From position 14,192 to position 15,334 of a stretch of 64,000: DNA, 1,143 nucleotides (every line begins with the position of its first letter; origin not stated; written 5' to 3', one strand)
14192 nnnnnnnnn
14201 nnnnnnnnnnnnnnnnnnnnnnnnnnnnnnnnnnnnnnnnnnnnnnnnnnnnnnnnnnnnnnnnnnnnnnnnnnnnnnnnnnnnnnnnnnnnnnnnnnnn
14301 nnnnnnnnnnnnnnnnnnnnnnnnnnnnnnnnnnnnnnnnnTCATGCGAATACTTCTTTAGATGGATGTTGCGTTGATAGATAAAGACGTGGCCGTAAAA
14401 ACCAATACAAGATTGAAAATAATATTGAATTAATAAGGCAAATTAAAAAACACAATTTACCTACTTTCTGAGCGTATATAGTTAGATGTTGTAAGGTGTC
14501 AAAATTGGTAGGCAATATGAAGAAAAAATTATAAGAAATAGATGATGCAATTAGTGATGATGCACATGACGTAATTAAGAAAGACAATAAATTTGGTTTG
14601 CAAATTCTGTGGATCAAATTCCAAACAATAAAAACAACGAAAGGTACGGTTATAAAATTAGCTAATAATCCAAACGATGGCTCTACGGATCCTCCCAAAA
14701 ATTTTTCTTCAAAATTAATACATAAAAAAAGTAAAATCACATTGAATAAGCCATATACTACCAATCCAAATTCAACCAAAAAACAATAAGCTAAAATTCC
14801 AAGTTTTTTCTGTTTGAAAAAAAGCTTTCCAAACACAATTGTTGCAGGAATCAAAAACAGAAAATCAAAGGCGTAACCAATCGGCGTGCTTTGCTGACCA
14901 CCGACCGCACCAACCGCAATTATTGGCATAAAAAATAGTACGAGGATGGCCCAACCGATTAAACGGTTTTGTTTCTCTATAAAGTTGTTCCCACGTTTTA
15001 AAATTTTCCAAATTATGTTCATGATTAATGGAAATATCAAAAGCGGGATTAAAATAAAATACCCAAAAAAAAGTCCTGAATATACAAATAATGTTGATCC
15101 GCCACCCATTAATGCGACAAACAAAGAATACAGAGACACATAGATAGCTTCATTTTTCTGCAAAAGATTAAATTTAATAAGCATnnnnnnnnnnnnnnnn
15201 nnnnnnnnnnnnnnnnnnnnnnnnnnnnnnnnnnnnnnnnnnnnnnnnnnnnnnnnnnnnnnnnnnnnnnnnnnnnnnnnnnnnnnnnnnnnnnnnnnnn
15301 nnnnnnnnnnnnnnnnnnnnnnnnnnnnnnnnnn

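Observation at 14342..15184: AT-rich polytopic membrane protein inserted inside the pdhAB-pdhC operon with translational-coupling overlaps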

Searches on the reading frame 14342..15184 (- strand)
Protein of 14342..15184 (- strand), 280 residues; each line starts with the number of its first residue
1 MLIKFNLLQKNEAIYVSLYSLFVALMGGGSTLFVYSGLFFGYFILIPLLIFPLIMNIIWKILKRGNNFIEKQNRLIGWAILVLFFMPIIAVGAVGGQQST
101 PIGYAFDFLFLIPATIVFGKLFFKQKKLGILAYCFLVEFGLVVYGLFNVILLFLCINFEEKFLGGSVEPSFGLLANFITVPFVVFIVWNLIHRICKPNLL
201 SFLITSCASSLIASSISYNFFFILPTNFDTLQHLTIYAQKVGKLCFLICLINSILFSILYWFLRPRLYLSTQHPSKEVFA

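Call 4: search_protein_families(library=pfam, proteins=[window:14342-15184:-], max_evalue=1)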
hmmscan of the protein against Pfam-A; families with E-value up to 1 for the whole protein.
window:14342-15184:- (280 aa): 2 families
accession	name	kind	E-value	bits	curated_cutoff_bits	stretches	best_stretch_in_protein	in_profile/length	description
PF06796.16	NapE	-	0.032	14.3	25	1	70-96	11-37/54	Periplasmic nitrate reductase protein NapE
PF20664.2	DUF6814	-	0.033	14.8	25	1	43-92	13-56/71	Family of unknown function (DUF6814)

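Call 5: find_homologous_proteins(query=window:14342-15184:-, max_evalue=0.01)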
Query window:14342-15184:- (280 aa): 1 proteins with E <= 0.01 among 2233 candidates.
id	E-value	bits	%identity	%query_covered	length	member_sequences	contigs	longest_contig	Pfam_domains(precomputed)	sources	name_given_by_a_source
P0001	6.5e-175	599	100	100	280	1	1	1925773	-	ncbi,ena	-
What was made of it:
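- Tried and rejected: Word-indexed search of 5.8 billion proteins (call 5).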

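Call 6: search_protein_families(library=ncbifam, proteins=[window:14342-15184:-], max_evalue=1)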
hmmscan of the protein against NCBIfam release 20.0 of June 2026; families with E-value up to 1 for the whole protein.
window:14342-15184:- (280 aa): 0 families

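Call 7: find_encoding_contigs(protein=P0001, flank=10000, max_places=6)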
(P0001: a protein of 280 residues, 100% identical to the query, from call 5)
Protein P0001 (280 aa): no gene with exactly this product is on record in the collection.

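Call 20: search_protein_representatives(protein=window:14342-15184:-)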
Query: 280 residues. Proteins with E-value up to 0.001 (for the whole library): 1; up to 1e-10: 1; up to 1e-30: 1. The best 1 are listed.
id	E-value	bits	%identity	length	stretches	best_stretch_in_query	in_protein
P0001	2.1e-175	598.5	100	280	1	1-280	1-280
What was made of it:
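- On Horizontally acquired orphan gene: Only the sequence itself was found in calls 5 and 20.
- No homolog was found among 5.8 billion proteins or 1.84 billion representatives (calls 5, 20).
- Tried and rejected: Full phmmer scan of 1.84 billion representatives (call 20).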

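Call 25: predict_structure(protein=window:14342-15184:-)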
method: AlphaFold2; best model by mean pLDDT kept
length: 280 residues; sequences in the alignment: 1
mean_pLDDT: 51.0   pTM: 0.29
mean pLDDT of the five models: 51.0, 47.2, 47.2, 46.1, 45.2
residues with pLDDT >= 90: 0; 70-90: 11; 50-70: 135; < 50: 134
segments of 3 or more residues with pLDDT < 50: 1-9, 25-29, 31-33, 91-102, 151-153, 166-183, 185-193, 195-240, 267-270, 273-280
pLDDT, mean of each block of 10 residues (from residue 1): 42 55 47 54 66 73 65 65 55 46 49 53 55 61 56 50 47 44 46 45 44 29 34 42 53 57 51 43
secondary structure, 60 per line:
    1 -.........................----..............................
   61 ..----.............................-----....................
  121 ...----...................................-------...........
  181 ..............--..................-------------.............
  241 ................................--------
elements in order: H2-26 H31-62 H67-95 H101-123 H128-162 H170-194 H197-214 H228-272
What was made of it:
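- Tried and rejected: The single-sequence AF2 model of orfX has pLDDT 51 and pTM 0.29 (call 25).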

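Call 29: find_related_loci(query=window:14342-15184:-, collection=metagenome_contigs, flank=6000)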
Query window:14342-15184:- (280 aa) in metagenome_contigs; peptide patterns used: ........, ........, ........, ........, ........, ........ (x = any residue, [..] = any of these).
414 stretches matched a pattern, but none encodes a relative of the query by tblastn (E <= 1e-3).

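Call 30: find_related_loci(query=window:14342-15184:-, collection=viral_contigs, flank=6000)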
Query window:14342-15184:- (280 aa) in viral_contigs; peptide patterns used: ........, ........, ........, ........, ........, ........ (x = any residue, [..] = any of these).
32 stretches matched a pattern, but none encodes a relative of the query by tblastn (E <= 1e-3).
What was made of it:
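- Tried and rejected: Pattern plus tblastn scans of JGI metagenome contigs and viral contigs (calls 29, 30).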

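Call 31: search_dna_similar(query=window:14342-15184:-, collection=plasmids, mode=protein, max_evalue=1, max_rows=10)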
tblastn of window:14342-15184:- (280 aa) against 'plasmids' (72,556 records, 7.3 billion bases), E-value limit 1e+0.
No match.

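Call 32: search_dna_similar(query=window:14342-15184:-, collection=phages, mode=protein, max_evalue=1, max_rows=10)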
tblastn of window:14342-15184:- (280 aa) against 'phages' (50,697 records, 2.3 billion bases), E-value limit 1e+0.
No match.

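Call 45: search_protein_families(library=phrogs, proteins=[window:14342-15184:-], max_evalue=1)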
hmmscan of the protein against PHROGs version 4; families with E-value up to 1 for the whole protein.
window:14342-15184:- (280 aa): 0 families

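Call 46: search_protein_families(library=padloc, proteins=[window:14342-15184:-], max_evalue=1)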
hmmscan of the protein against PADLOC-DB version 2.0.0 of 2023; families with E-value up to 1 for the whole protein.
window:14342-15184:- (280 aa): 0 families

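Call 47: search_solved_structures(query=window:14342-15184:-, max_evalue=10)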
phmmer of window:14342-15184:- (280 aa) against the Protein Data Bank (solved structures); distinct sequences matched with E-value up to 10: 0.
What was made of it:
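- Checked: 'No family recognised' also holds (calls 4, 6, 45, 46, 47).
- There is no similarity to any transporter model or any other protein (calls 4, 5, 6, 20, 47).
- Tried and rejected: PDB sequences at E <= 10 (call 47).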

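Call 51: fold_search(model_id=the predicted structure, library=pdb)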
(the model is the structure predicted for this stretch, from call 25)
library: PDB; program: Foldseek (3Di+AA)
matches with E <= 10: 8; with E <= 0.001: 0
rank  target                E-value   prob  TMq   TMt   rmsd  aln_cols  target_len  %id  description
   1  9lzz_A                3.2e+00  0.05  0.17  0.09  14.9       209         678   13  Cryo-EM structure of homomeric TRPC channel with agonists, class 2 (released 2026-01-21)
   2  5m0j_A                7.5e+00  0.02  0.16  0.18  21.0       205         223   16  Crystal structure of the cytoplasmic complex with She2p, She3p, and the ASH1 mRNA E3-localization element (released 2017-01-18)
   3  5n6n_A                7.9e+00  0.02  0.15  0.16  15.4       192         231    8  CRYSTAL STRUCTURE OF THE 14-3-3:NEUTRAL TREHALASE NTH1 COMPLEX (released 2017-11-01)
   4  3ze3_D                8.4e+00  0.04  0.12  0.26  11.5       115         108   15  Crystal structure of the integral membrane diacylglycerol kinase - delta7 (released 2013-05-22)
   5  9khi_B                8.4e+00  0.02  0.18  0.09  15.7       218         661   10  Cryo-EM structure of heteromeric TRPC channel (released 2025-11-12)
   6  6siq_A                9.4e+00  0.04  0.19  0.22  12.6       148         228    7  Fragment AZ-012 binding at the p53pT387/14-3-3 sigma interface (released 2020-06-17)
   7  4uxw_C                9.9e+00  0.04  0.11  0.27  15.4       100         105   17  Structure of delta4-DgkA-apo in 9.9 MAG (released 2015-09-30)
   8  9och_B                9.9e+00  0.01  0.16  0.09  19.5       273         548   12  Transporter associated with antigen processing (TAP) bound to the viral protein hUS6 in the outward-facing open state (released 2025-09-10)
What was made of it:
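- On Known membrane transporter or membrane enzyme families (Pfam, NCBIfam, PDB sequences): Foldseek found nothing at E <= 0.001, and the model is too poor to trust (pLDDT 51; calls 25, 51).
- Tried and rejected: Foldseek against PDB gave nothing at E <= 0.001 (call 51), and the matches are meaningless with such a model.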

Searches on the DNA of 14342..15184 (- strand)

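Call 68: search_dna_similar(query=window:14342-15184:-, collection=plasmids, mode=distant, max_evalue=0.001, max_rows=8)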
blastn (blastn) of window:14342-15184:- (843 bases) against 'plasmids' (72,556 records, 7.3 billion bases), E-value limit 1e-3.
No match.

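Call 69: search_dna_similar(query=window:14342-15184:-, collection=phages, mode=distant, max_evalue=0.001, max_rows=8)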
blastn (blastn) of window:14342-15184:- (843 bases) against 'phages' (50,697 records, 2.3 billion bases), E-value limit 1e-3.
No match.
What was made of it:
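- On Horizontally acquired orphan gene: Nothing was found in calls 29-32, 68, 69. No donor was found (calls 29-32, 68, 69).
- Nothing was found in calls 4, 6, 29-32, 45-47, 68, 69.
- Tried and rejected: tblastn and blastn against phages and plasmids (calls 31, 32, 68, 69).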
